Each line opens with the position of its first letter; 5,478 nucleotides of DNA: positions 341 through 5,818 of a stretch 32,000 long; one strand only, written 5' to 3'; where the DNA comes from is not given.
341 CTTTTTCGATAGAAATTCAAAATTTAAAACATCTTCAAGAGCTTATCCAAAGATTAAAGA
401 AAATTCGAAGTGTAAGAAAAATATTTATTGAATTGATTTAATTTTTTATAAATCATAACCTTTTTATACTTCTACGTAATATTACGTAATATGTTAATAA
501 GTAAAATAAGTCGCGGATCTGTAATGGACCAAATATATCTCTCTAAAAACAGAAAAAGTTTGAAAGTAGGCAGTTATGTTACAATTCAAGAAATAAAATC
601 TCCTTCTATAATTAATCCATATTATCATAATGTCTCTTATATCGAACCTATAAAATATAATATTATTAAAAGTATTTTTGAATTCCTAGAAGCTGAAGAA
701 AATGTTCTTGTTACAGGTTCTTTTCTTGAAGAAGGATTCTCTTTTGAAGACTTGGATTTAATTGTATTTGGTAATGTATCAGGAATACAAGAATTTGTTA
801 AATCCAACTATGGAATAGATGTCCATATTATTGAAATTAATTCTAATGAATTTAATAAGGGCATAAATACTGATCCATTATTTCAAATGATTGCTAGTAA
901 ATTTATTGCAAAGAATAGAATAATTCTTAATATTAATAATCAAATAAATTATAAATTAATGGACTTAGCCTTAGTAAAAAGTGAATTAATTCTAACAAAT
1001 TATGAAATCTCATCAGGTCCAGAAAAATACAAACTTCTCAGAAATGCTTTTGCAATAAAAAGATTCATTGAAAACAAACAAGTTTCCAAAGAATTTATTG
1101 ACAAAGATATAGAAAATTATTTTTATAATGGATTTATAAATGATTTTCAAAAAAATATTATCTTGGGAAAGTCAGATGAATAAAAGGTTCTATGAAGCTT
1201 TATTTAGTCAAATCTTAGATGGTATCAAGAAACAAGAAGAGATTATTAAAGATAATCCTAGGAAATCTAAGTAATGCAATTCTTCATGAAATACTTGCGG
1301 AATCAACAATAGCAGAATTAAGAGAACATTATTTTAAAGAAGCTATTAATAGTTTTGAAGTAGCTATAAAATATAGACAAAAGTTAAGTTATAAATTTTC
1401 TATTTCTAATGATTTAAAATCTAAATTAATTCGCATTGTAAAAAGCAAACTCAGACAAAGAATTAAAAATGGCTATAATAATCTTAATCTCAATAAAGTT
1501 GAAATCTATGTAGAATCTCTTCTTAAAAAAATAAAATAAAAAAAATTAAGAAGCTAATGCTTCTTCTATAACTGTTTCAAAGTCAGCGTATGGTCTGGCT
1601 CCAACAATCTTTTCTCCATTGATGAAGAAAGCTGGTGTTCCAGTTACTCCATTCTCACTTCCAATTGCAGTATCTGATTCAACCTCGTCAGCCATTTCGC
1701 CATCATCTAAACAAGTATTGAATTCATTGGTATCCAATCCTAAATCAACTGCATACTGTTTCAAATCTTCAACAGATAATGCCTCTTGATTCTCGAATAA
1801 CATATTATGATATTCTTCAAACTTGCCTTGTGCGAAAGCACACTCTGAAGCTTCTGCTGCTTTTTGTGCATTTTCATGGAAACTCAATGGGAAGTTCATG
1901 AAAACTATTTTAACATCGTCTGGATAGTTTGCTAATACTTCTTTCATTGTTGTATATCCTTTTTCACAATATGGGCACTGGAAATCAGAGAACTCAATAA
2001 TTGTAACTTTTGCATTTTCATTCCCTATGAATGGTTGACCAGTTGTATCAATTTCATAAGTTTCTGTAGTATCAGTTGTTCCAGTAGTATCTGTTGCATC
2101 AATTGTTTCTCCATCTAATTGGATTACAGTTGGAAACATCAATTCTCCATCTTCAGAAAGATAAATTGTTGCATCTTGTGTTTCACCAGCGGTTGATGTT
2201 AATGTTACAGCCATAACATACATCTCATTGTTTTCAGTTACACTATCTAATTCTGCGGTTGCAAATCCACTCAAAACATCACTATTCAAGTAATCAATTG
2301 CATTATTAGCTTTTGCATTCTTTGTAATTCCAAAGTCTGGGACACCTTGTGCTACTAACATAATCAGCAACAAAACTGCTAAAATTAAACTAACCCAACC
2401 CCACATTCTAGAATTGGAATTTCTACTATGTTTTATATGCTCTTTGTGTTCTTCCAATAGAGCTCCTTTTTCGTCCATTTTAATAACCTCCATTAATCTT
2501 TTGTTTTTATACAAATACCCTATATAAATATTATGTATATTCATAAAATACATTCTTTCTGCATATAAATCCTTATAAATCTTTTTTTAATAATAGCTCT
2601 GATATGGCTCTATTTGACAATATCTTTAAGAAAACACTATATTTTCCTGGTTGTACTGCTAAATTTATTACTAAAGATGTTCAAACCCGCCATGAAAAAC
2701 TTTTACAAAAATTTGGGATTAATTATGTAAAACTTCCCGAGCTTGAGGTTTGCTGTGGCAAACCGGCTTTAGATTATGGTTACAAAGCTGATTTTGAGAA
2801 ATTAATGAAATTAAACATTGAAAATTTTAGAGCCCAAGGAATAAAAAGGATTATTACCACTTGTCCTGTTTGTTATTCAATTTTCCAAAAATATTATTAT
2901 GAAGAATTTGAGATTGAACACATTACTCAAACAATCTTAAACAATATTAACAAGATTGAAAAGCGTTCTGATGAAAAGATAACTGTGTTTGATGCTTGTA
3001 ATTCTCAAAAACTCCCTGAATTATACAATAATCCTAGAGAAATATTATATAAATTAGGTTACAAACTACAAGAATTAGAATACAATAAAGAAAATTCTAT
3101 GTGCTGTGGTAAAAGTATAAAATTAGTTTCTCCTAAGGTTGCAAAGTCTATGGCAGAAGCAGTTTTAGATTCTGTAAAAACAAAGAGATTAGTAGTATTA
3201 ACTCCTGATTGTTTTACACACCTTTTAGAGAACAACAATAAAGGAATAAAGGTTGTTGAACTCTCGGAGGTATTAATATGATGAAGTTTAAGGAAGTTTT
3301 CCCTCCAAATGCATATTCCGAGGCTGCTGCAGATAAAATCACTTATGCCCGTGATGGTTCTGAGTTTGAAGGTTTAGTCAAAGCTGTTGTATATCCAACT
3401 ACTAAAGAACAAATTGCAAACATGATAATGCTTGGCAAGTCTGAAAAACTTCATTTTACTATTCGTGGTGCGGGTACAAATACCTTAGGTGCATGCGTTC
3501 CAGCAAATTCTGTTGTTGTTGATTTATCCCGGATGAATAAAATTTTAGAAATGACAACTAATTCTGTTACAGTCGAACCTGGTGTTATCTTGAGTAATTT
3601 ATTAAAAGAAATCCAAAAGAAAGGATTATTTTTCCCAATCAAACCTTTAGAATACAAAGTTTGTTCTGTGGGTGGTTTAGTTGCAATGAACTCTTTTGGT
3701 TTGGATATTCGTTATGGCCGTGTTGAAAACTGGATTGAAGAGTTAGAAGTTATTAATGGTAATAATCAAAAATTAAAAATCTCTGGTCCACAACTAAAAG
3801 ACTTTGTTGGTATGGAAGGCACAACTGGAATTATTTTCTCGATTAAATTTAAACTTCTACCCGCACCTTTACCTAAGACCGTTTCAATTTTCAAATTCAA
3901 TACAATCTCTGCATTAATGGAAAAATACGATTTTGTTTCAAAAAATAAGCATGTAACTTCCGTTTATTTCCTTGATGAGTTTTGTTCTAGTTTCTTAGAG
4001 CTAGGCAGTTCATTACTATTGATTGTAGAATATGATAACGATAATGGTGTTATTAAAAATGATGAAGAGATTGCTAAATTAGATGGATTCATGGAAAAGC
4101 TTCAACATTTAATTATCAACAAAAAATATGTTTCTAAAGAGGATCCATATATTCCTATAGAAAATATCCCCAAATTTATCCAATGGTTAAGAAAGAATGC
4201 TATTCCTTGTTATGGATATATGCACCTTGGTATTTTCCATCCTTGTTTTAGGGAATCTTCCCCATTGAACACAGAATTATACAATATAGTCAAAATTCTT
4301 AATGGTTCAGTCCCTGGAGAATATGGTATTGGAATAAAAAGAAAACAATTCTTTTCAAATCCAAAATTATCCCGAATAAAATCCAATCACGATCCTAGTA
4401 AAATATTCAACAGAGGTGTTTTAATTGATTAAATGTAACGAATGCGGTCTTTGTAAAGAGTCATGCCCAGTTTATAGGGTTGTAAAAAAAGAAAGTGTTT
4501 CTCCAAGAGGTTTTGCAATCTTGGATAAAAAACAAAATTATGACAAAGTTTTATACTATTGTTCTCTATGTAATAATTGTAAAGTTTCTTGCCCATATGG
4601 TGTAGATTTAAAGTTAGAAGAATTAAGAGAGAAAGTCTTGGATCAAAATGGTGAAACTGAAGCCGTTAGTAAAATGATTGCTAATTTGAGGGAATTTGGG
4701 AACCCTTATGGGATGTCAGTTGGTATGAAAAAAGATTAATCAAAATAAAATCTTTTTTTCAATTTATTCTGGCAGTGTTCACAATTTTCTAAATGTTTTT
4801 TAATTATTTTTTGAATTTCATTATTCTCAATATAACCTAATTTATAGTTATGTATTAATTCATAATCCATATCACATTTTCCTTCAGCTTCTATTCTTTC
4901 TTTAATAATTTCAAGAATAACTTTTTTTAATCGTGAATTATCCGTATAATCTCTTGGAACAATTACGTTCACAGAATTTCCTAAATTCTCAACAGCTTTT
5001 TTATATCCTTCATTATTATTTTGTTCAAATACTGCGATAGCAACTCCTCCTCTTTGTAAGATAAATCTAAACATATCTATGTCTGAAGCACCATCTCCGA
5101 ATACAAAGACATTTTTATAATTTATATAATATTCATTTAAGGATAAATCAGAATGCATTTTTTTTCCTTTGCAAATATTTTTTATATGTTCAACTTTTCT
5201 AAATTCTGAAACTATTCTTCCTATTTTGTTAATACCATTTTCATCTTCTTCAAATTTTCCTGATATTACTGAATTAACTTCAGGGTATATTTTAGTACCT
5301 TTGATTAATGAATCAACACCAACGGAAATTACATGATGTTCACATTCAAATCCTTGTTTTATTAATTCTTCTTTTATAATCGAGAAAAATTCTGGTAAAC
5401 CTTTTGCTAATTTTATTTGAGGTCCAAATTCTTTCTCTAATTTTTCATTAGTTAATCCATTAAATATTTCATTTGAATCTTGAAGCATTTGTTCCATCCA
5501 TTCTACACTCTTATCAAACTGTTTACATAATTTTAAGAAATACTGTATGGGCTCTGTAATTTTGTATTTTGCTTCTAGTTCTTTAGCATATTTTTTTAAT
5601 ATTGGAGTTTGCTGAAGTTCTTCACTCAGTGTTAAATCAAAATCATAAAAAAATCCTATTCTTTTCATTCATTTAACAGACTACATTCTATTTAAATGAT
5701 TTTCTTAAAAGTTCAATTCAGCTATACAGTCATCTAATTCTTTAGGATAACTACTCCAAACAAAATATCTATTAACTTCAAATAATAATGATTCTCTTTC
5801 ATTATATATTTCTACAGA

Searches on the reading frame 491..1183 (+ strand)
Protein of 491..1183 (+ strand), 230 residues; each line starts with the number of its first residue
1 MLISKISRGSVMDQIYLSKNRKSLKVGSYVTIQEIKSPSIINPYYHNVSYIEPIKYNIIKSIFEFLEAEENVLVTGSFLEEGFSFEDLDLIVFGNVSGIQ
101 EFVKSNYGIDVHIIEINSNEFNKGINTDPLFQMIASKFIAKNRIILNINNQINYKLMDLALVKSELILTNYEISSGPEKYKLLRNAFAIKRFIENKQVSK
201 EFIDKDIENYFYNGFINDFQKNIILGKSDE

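Call 50: search_protein_families(library=pfam, proteins=[window:491-1183:+], max_evalue=0.001)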
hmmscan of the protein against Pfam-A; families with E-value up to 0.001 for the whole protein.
window:491-1183:+ (230 aa): 1 family
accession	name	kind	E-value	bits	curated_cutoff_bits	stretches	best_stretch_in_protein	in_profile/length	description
PF16190.11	E1_FCCH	-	0.00022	21.6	29.5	0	81-122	12-50/70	Ubiquitin-activating enzyme E1 FCCH domain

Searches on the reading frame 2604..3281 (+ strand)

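Call 50: search_protein_families(library=pfam, proteins=[window:2604-3281:+], max_evalue=0.001)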
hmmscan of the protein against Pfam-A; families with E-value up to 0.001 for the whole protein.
window:2604-3281:+ (225 aa): 1 family
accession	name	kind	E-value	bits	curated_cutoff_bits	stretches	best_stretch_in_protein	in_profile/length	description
PF02754.22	CCG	-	6e-25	87.6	20.6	2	12-94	2-84/85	Cysteine-rich domain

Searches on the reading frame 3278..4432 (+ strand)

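Call 50: search_protein_families(library=pfam, proteins=[window:3278-4432:+], max_evalue=0.001)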
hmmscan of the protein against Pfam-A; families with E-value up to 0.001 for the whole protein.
window:3278-4432:+ (384 aa): 1 family
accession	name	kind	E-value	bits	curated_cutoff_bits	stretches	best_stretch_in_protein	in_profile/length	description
PF01565.28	FAD_binding_4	-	3.6e-31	108.2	26.4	1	35-163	2-133/139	FAD binding domain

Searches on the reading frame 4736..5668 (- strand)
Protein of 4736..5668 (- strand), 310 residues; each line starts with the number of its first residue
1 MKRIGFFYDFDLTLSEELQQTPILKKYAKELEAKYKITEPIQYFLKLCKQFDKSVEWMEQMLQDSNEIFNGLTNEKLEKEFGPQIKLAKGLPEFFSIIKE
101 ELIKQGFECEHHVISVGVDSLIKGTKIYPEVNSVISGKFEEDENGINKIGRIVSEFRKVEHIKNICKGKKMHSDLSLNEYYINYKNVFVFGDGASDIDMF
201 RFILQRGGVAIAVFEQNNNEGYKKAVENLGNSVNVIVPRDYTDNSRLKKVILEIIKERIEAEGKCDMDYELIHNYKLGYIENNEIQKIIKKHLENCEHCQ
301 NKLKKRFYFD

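Call 50: search_protein_families(library=pfam, proteins=[window:4736-5668:-], max_evalue=0.001)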
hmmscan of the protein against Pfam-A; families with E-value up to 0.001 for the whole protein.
window:4736-5668:- (310 aa): 1 family
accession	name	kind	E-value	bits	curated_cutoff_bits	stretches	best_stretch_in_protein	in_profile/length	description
PF12710.13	HAD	-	1.1e-08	36.1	27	1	7-201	2-189/189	haloacid dehalogenase-like hydrolase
